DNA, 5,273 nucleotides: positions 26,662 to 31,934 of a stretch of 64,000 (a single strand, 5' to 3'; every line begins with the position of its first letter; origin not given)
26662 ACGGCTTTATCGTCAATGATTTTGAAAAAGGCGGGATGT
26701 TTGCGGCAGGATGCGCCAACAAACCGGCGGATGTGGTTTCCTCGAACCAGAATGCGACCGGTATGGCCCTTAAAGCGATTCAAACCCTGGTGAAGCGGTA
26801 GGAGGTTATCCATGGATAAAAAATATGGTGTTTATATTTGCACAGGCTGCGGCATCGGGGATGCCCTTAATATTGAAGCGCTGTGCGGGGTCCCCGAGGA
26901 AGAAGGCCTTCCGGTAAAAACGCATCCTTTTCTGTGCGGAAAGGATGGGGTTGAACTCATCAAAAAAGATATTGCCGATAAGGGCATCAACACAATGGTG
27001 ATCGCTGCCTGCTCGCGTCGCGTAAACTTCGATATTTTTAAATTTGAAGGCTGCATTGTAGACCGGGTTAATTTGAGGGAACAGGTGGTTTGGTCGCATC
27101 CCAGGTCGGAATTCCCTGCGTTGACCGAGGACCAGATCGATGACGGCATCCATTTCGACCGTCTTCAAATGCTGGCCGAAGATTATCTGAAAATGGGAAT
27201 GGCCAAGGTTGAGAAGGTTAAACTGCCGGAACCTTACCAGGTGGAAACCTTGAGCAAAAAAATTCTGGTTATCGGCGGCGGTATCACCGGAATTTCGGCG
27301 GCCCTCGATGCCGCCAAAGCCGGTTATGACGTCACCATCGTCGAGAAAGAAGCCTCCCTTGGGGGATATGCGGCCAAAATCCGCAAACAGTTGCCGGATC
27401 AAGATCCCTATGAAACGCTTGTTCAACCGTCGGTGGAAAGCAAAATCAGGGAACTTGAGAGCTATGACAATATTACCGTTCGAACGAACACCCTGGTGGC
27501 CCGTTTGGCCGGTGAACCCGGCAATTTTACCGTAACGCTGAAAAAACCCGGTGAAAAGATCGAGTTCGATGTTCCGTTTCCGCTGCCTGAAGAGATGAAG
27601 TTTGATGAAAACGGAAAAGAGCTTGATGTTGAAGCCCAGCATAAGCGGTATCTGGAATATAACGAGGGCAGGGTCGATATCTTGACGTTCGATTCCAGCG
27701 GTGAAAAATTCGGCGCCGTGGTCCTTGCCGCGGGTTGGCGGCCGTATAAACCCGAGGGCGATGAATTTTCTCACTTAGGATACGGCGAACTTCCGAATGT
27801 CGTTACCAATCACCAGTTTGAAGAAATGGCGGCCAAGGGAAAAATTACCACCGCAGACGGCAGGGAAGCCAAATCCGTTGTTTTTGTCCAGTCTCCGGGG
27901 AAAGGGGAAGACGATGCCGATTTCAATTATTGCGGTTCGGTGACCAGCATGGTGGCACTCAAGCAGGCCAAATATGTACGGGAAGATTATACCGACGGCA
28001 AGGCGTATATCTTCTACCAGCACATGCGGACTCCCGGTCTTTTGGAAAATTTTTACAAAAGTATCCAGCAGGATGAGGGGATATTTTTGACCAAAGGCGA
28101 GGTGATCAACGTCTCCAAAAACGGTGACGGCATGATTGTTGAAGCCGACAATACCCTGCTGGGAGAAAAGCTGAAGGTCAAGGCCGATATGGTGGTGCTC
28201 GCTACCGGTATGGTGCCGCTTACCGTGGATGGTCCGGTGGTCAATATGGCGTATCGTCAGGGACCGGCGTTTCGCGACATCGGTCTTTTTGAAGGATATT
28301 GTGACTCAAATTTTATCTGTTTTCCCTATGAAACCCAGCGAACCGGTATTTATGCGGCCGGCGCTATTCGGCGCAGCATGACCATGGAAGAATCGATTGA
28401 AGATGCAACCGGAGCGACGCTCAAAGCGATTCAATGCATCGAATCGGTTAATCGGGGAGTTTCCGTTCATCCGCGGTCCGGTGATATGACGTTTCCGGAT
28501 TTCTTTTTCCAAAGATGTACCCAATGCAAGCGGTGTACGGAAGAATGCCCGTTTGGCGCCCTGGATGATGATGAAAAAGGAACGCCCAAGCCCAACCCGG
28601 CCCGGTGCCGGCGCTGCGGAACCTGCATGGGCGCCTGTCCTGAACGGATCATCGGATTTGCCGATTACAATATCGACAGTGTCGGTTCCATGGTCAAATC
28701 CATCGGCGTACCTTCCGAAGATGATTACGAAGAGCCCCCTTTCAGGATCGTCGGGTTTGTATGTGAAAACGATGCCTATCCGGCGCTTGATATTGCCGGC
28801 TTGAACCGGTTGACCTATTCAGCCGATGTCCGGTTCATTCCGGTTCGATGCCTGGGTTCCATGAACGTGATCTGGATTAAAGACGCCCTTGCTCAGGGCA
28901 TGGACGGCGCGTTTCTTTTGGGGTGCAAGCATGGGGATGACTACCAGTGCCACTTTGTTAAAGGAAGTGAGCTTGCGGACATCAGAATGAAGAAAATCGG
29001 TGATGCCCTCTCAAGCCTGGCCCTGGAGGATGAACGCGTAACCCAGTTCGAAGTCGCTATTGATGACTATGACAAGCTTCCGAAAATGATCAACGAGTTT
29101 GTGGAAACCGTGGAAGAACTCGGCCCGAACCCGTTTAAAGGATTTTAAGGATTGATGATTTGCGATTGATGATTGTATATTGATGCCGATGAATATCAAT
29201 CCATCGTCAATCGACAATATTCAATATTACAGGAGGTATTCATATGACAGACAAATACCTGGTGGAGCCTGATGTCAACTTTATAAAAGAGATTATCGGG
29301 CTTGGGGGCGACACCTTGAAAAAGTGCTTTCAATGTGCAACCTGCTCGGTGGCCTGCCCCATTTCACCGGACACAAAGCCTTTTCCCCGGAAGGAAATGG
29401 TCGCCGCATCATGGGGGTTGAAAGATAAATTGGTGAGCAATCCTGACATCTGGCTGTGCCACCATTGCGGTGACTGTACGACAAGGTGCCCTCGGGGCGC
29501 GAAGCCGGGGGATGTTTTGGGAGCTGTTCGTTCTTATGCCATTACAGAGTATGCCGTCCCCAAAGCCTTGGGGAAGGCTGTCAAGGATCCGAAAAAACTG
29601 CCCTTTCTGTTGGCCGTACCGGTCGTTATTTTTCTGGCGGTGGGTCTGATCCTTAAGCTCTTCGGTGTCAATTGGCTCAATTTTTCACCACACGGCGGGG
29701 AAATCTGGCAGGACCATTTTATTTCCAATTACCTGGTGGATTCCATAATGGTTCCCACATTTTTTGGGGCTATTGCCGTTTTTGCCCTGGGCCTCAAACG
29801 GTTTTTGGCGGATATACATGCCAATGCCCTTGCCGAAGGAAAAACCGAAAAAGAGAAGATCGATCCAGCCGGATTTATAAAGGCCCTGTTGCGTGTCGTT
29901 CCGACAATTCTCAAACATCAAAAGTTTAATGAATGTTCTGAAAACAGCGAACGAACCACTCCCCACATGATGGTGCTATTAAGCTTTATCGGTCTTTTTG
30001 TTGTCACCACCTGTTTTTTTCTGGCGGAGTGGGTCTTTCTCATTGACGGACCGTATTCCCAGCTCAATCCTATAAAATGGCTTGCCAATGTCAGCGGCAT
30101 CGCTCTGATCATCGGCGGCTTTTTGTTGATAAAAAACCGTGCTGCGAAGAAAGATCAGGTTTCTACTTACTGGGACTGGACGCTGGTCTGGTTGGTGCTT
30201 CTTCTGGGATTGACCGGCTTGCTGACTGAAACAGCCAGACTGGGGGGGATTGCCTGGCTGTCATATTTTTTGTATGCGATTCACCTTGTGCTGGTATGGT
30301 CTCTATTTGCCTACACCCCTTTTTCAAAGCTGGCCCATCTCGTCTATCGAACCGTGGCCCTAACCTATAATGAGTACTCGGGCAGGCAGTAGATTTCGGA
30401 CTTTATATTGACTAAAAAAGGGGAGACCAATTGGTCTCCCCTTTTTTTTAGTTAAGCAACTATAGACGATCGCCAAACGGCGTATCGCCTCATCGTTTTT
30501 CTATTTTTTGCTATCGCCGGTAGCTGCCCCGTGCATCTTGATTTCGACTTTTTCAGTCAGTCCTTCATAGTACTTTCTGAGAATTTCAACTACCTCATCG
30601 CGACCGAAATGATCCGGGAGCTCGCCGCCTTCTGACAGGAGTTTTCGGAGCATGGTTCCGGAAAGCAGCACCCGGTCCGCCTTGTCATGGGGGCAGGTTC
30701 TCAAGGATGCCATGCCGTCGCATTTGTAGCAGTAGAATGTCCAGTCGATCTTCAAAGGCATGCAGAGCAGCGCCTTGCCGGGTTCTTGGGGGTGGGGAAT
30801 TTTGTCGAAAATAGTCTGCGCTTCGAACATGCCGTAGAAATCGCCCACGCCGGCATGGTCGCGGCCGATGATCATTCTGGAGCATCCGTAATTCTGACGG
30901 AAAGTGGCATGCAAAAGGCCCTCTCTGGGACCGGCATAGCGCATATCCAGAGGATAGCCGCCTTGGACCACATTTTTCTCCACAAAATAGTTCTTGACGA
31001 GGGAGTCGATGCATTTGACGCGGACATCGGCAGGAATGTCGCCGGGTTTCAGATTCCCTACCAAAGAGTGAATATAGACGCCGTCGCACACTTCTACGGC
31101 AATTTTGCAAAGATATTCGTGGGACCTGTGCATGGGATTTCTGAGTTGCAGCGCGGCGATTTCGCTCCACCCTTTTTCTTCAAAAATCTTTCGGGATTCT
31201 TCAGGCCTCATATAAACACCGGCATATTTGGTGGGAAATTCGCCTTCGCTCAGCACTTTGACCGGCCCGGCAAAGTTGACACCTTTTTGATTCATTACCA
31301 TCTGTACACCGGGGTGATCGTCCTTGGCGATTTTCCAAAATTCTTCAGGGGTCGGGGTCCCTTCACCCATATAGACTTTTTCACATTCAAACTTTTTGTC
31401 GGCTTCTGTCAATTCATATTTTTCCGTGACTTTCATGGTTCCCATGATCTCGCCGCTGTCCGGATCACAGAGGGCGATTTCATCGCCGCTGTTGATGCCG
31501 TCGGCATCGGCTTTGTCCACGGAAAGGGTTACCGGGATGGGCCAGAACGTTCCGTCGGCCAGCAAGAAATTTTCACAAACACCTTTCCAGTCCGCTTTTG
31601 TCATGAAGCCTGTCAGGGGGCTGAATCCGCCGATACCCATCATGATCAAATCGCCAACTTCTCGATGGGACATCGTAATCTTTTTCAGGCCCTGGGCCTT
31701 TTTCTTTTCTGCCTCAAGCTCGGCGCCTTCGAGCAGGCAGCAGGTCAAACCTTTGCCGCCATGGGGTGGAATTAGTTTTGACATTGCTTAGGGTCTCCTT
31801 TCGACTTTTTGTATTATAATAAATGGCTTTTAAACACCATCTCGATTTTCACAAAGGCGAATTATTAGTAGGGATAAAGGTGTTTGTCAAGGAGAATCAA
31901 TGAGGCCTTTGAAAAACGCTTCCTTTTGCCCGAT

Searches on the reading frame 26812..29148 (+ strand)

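Call 23: search_protein_families(library=pfam, max_evalue=0.00001, proteins=[window:26812-29148:+])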
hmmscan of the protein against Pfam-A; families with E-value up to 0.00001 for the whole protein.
window:26812-29148:+ (778 aa): 14 families
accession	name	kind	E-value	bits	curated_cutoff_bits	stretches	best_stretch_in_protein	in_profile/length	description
PF02662.21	FlpD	-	5.7e-40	136.6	22.3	1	646-771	1-123/123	Methyl-viologen-reducing hydrogenase, delta subunit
PF07992.20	Pyr_redox_2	-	1.4e-12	48.1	26.1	1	143-193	137-188/291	Pyridine nucleotide-disulphide oxidoreductase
PF01266.30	DAO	-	2.7e-12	47.4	27.9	1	150-185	1-37/353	FAD dependent oxidoreductase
PF12831.13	FAD_oxidored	-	1.1e-08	35.3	27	1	151-188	2-39/416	FAD dependent oxidoreductase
PF13450.12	NAD_binding_8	-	1.2e-08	35.5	21.9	1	153-192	1-40/68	NAD(P)-binding Rossmann-like domain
PF13187.11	Fer4_9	-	6.6e-08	32.9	27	1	568-613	1-51/52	4Fe-4S dicluster domain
PF00037.32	Fer4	-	2.2e-07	30.9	21.1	0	567-584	6-23/24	4Fe-4S binding domain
PF00890.30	FAD_binding_2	-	4.3e-07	29.9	20.4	1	151-186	2-37/414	FAD binding domain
PF13484.11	Fer4_16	-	8.1e-07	30.2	30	0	568-589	1-21/66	4Fe-4S double cluster binding domain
PF12837.12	Fer4_6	-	1e-06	28.8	25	0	568-584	8-24/24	4Fe-4S binding domain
PF12838.12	Fer4_7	-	2.3e-06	28.4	27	1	568-612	1-51/52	4Fe-4S dicluster domain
PF13738.12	Pyr_redox_3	-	2.8e-06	27.3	30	0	148-245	164-251/305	Pyridine nucleotide-disulphide oxidoreductase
PF13237.11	Fer4_10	-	5e-06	26.8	25.5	0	567-610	7-53/53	4Fe-4S dicluster domain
PF12797.12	Fer4_2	-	9.6e-06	25.7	24.5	0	566-581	7-22/22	4Fe-4S binding domain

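Call 87: search_protein_families(library=ncbifam, max_evalue=1e-10, proteins=[window:26812-29148:+])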
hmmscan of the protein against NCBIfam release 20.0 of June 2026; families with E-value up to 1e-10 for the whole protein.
window:26812-29148:+ (778 aa): 4 families
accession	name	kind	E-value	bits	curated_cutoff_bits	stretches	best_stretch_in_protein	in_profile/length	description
NF040770.1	hetero_SS_HdrA2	exception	5.3e-104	348.9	1100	2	299-773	317-774/777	CoB-CoM heterodisulfide reductase HdrA2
NF041891.1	hdrA_Methbact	equivalog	1.8e-70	238.1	1300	2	299-769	314-760/762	ferredoxin:CoB-CoM heterodisulfide reductase subunit HdrA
NF041778.1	hetero_SS_HdrA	equivalog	1.4e-66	224.9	1400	2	299-698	327-708/771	ferredoxin:CoB-CoM heterodisulfide reductase subunit HdrA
NF045873.1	F420_non_VhuD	exception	1.5e-20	73.6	215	1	646-776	4-131/132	F420-non-reducing hydrogenase iron-sulfur subunit VhuD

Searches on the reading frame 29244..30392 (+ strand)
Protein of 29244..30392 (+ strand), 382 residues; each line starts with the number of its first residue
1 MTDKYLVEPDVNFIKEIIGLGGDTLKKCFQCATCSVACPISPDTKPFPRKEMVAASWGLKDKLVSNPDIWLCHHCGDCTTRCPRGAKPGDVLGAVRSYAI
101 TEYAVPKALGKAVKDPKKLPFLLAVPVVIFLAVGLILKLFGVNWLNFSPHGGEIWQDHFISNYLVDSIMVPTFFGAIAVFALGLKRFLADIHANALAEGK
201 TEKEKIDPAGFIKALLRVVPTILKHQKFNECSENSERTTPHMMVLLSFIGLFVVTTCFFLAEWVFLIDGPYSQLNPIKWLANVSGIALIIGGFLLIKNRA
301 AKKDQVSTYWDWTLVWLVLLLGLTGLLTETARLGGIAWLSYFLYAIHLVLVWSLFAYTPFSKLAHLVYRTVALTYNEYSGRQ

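Call 23: search_protein_families(library=pfam, max_evalue=0.00001, proteins=[window:29244-30392:+])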
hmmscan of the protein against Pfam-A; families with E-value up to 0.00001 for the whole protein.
window:29244-30392:+ (382 aa): 4 families
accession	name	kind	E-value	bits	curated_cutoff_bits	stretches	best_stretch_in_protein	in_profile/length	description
PF13183.11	Fer4_8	-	7.9e-11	42.8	27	1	25-85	2-67/68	4Fe-4S dicluster domain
PF13534.11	Fer4_17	-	2.5e-08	34.8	22.2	1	27-85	1-59/61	4Fe-4S dicluster domain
PF13187.11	Fer4_9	-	1.4e-07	31.9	27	1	27-86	1-51/52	4Fe-4S dicluster domain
PF12838.12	Fer4_7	-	3.6e-06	27.8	27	1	27-86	1-52/52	4Fe-4S dicluster domain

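Call 87: search_protein_families(library=ncbifam, max_evalue=1e-10, proteins=[window:29244-30392:+])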
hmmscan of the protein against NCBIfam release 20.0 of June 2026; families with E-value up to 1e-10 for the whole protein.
window:29244-30392:+ (382 aa): 4 families
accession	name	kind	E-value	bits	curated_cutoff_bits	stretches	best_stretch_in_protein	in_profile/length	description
NF038018.1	qmoC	equivalog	2e-149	498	300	1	9-375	1-360/360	quinone-interacting membrane-bound oxidoreductase complex subunit QmoC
NF011607.0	PRK15033.1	subfamily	6.3e-22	78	524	1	71-374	68-372/389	tricarballylate utilization 4Fe-4S protein TcuB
TIGR03290.1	CoB_CoM_SS_C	equivalog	1.4e-19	70.5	160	1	26-110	2-86/144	CoB--CoM heterodisulfide reductase subunit C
TIGR02484.1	CitB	equivalog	2.5e-12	46.6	246.6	1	70-374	48-353/372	tricarballylate utilization 4Fe-4S protein TcuB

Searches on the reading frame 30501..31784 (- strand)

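Call 23: search_protein_families(library=pfam, max_evalue=0.00001, proteins=[window:30501-31784:-])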
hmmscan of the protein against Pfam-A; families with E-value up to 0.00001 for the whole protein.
window:30501-31784:- (427 aa): 2 families
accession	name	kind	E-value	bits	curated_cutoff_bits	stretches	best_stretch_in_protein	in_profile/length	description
PF01747.23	ATP-sulfurylase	-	4e-82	275.2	24.3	1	190-405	3-212/212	ATP-sulfurylase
PF14306.12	PUA_2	-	1.5e-47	161.6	27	1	5-179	1-158/159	PUA-like domain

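Call 87: search_protein_families(library=ncbifam, max_evalue=1e-10, proteins=[window:30501-31784:-])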
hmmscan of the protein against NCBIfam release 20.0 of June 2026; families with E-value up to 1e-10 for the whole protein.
window:30501-31784:- (427 aa): 3 families
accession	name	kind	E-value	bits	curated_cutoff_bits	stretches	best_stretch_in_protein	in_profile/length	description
NF003166.0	PRK04149.1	subfamily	1.4e-141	471.5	387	1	3-413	3-389/393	sulfate adenylyltransferase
TIGR00339.1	sopT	equivalog_domain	3.3e-103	345.5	322.95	1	7-404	1-383/383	sulfate adenylyltransferase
NF004040.0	PRK05537.1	equivalog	8.1e-70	235.9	669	1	19-406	19-389/572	bifunctional sulfate adenylyltransferase/adenylylsulfate kinase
